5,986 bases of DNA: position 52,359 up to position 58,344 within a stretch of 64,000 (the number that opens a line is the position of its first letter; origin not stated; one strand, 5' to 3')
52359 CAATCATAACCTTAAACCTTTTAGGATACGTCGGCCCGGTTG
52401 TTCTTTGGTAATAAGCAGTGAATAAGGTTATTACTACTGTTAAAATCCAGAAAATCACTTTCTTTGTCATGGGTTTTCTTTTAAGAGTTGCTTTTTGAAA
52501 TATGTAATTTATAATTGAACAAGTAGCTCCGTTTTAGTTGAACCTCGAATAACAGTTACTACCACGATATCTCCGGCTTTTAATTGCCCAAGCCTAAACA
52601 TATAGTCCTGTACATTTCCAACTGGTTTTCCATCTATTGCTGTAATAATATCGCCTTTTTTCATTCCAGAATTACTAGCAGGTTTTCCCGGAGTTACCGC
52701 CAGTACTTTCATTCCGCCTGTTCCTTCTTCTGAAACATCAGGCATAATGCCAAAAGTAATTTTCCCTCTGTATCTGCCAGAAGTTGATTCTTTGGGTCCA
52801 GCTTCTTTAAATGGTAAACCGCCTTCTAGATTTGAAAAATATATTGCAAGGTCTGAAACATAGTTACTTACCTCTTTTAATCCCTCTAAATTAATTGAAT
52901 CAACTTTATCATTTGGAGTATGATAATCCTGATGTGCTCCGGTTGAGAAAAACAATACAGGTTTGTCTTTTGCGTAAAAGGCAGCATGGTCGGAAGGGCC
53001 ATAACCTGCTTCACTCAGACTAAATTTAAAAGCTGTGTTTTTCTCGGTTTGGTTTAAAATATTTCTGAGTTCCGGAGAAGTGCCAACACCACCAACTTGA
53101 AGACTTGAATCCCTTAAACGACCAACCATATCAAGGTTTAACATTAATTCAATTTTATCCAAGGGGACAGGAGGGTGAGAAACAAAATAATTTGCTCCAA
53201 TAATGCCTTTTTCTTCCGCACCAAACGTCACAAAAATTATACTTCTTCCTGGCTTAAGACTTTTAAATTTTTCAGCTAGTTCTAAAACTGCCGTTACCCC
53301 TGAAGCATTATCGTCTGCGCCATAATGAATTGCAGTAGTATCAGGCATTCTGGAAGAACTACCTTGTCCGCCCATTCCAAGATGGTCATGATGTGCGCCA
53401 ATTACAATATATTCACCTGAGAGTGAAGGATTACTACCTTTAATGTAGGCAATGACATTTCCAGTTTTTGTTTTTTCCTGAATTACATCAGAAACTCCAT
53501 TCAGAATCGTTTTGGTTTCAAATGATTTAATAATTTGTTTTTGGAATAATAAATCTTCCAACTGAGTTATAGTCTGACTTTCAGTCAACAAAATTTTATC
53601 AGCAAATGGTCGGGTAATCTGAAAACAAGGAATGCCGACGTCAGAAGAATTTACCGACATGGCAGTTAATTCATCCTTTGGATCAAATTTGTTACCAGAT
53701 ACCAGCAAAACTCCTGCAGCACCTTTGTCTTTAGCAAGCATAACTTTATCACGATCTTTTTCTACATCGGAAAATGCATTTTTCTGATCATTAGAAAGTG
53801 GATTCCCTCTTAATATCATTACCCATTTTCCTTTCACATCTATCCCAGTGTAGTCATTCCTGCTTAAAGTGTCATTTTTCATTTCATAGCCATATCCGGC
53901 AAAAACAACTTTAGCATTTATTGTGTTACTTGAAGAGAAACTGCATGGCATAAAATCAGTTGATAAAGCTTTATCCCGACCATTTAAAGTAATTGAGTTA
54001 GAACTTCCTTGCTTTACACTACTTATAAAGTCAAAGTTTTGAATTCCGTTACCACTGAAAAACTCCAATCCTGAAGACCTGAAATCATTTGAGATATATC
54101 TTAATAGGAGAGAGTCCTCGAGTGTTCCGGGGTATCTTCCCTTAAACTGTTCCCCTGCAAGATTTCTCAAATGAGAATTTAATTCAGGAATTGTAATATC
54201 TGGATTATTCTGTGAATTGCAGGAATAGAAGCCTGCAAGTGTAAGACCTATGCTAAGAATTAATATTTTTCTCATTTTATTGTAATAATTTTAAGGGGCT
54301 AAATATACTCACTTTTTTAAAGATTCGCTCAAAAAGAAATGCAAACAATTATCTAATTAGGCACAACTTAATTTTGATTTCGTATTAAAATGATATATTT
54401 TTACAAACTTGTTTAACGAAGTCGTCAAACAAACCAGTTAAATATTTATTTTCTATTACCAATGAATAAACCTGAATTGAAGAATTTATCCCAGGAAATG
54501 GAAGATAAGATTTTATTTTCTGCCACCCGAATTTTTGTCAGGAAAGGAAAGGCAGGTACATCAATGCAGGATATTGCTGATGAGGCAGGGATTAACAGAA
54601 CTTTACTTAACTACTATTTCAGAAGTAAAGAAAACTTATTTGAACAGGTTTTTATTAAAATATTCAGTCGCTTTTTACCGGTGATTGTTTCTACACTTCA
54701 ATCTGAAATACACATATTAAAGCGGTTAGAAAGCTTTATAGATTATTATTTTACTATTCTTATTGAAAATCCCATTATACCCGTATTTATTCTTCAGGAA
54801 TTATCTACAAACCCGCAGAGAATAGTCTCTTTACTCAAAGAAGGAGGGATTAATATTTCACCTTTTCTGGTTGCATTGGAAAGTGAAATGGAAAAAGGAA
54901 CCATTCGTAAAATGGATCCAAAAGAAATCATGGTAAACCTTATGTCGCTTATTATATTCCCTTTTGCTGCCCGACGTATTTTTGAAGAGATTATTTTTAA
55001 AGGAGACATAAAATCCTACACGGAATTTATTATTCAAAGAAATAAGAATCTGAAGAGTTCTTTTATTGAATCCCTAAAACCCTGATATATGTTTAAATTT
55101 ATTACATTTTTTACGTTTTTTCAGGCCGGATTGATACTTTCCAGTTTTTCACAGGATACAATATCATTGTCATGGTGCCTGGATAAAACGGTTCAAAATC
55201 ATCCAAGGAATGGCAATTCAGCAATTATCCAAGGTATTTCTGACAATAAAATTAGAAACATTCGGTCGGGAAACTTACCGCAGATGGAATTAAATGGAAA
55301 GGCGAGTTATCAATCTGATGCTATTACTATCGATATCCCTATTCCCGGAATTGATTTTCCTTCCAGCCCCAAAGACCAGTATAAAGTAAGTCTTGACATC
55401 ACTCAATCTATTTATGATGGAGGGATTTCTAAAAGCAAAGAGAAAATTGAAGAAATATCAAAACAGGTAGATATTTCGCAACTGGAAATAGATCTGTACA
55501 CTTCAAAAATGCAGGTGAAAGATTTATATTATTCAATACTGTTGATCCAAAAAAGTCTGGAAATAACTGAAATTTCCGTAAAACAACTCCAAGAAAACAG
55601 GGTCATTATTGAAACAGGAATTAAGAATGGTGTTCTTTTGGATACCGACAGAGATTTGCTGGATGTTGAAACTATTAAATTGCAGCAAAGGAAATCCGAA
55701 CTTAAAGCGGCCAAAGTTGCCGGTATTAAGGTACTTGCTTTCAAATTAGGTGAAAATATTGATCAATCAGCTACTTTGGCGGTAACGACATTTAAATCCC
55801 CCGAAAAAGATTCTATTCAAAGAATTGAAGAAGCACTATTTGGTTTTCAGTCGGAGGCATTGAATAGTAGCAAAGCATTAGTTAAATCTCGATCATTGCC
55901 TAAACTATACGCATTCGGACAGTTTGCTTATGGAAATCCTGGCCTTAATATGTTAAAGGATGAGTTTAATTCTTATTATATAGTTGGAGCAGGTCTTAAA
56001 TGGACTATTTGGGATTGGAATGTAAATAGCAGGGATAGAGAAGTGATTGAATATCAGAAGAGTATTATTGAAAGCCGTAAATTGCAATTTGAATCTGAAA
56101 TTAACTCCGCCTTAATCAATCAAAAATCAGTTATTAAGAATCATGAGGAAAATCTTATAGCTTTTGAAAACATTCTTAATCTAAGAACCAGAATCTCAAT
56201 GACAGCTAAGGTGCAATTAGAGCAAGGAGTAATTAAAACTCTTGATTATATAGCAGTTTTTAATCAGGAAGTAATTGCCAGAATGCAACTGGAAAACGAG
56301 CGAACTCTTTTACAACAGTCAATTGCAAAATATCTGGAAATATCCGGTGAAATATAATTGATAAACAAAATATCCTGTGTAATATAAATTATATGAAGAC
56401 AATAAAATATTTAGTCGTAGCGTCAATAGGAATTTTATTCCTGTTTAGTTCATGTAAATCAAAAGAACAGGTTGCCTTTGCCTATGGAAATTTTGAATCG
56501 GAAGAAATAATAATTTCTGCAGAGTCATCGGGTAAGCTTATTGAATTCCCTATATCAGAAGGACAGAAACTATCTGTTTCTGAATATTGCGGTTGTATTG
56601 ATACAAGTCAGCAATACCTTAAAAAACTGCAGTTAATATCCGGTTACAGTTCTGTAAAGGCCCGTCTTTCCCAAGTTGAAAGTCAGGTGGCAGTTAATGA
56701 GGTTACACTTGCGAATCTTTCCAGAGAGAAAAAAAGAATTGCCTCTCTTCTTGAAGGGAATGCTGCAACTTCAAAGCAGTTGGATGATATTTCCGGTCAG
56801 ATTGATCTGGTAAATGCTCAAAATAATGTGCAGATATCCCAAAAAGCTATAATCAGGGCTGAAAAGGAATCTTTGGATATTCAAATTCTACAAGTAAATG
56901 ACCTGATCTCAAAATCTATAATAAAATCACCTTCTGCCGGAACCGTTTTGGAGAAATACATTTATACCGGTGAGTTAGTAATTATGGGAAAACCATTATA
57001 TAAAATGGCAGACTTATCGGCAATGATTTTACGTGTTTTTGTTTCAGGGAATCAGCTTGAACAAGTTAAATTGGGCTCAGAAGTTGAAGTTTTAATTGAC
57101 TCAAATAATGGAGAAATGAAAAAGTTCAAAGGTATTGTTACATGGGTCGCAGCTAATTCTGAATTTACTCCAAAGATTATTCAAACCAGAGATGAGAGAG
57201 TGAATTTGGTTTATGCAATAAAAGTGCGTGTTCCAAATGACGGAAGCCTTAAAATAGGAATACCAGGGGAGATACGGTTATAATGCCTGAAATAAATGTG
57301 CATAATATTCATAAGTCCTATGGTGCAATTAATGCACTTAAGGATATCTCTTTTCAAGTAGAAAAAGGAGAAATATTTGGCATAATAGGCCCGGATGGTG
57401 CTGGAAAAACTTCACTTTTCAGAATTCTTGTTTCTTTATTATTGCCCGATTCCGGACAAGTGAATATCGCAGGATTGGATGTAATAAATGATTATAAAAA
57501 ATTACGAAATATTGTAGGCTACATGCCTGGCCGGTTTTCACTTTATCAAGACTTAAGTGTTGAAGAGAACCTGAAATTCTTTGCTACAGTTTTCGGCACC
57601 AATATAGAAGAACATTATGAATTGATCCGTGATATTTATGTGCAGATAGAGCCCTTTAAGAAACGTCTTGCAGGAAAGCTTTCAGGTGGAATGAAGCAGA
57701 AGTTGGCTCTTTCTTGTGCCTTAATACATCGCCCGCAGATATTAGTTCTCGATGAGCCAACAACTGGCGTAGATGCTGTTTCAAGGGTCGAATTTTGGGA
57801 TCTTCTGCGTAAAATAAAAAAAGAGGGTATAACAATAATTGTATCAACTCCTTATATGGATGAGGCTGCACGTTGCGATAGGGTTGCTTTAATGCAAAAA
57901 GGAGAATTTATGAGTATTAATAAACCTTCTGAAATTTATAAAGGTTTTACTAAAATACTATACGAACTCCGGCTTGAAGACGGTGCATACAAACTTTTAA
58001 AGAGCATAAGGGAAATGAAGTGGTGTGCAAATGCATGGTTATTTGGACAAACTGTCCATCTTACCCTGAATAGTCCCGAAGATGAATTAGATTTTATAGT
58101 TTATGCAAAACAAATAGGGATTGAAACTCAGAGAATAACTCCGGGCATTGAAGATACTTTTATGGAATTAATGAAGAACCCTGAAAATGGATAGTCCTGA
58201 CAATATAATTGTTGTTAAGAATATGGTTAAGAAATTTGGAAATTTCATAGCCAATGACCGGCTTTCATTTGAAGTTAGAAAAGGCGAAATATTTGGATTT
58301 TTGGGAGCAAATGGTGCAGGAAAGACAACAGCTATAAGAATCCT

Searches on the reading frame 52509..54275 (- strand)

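Call 9: search_protein_families(library=pfam, proteins=[window:52509-54275:-], max_evalue=0.001)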
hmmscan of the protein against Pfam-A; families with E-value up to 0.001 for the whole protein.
window:52509-54275:- (588 aa): 6 families
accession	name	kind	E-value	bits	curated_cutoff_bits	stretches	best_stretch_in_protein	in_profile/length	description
PF04389.22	Peptidase_M28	-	1.7e-43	149.1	21.3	1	273-475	1-191/193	Peptidase family M28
PF13180.12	PDZ_2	-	5.5e-13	49.4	27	1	517-587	12-79/80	PDZ domain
PF17820.7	PDZ_6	-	1.5e-08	34.7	27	1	524-577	2-54/54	PDZ domain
PF02225.27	PA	-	2.5e-08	34.4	23.9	1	123-227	5-94/95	PA domain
PF01546.33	Peptidase_M20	-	5.5e-06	26.9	24.6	1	319-466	32-193/206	Peptidase family M20/M25/M40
PF00595.29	PDZ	-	1e-05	26.2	23.2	1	505-557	9-62/81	PDZ domain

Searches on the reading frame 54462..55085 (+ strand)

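Call 9: search_protein_families(library=pfam, proteins=[window:54462-55085:+], max_evalue=0.001)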
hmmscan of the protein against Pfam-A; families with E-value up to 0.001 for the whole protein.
window:54462-55085:+ (207 aa): 1 family
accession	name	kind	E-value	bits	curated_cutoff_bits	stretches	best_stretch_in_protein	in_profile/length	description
PF00440.29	TetR_N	-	1e-13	51.2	24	1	17-63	1-47/47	Bacterial regulatory proteins, tetR family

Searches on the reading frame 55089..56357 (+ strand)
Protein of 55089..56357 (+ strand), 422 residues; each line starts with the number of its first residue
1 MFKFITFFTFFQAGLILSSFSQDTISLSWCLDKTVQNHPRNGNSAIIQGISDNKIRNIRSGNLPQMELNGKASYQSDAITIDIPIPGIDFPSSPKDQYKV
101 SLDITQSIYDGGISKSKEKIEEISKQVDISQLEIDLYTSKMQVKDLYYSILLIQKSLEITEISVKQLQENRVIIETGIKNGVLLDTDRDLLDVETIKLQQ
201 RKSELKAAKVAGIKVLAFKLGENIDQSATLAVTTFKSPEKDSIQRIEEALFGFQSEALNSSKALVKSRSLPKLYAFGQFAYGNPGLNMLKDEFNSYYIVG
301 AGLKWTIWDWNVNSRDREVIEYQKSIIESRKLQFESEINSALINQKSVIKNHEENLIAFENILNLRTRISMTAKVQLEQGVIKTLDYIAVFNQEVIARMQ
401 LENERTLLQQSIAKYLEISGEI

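Call 9: search_protein_families(library=pfam, proteins=[window:55089-56357:+], max_evalue=0.001)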
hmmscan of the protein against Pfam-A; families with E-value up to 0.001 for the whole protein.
window:55089-56357:+ (422 aa): 1 family
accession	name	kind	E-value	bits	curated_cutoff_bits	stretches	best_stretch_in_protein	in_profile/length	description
PF02321.23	OEP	-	2.7e-20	73.4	22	2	56-206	30-169/187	Outer membrane efflux protein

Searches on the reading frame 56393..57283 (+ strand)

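Call 45: search_protein_families(library=pfam, proteins=[window:56393-57283:+], max_evalue=0.0001)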
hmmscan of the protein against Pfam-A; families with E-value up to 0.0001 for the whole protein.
window:56393-57283:+ (296 aa): 2 families
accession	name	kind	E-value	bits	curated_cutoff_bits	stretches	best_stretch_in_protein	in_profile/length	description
PF16576.10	HlyD_D23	-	1.1e-10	41.7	30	1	168-257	102-189/214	Barrel-sandwich domain of CusB or HlyD membrane-fusion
PF13437.12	HlyD_3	-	1.9e-09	38.6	22.2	1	177-282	2-95/106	HlyD family secretion protein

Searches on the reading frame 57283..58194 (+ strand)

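Call 45: search_protein_families(library=pfam, proteins=[window:57283-58194:+], max_evalue=0.0001)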
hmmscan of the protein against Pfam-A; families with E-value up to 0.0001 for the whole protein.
window:57283-58194:+ (303 aa): 2 families
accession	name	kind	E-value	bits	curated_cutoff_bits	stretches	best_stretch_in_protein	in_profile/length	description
PF00005.33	ABC_tran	-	1e-28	101.1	25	1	19-161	1-137/137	ABC transporter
PF13304.12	AAA_21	-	6.7e-12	46.5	27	1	129-189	234-297/304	AAA domain, putative AbiEii toxin, Type IV TA system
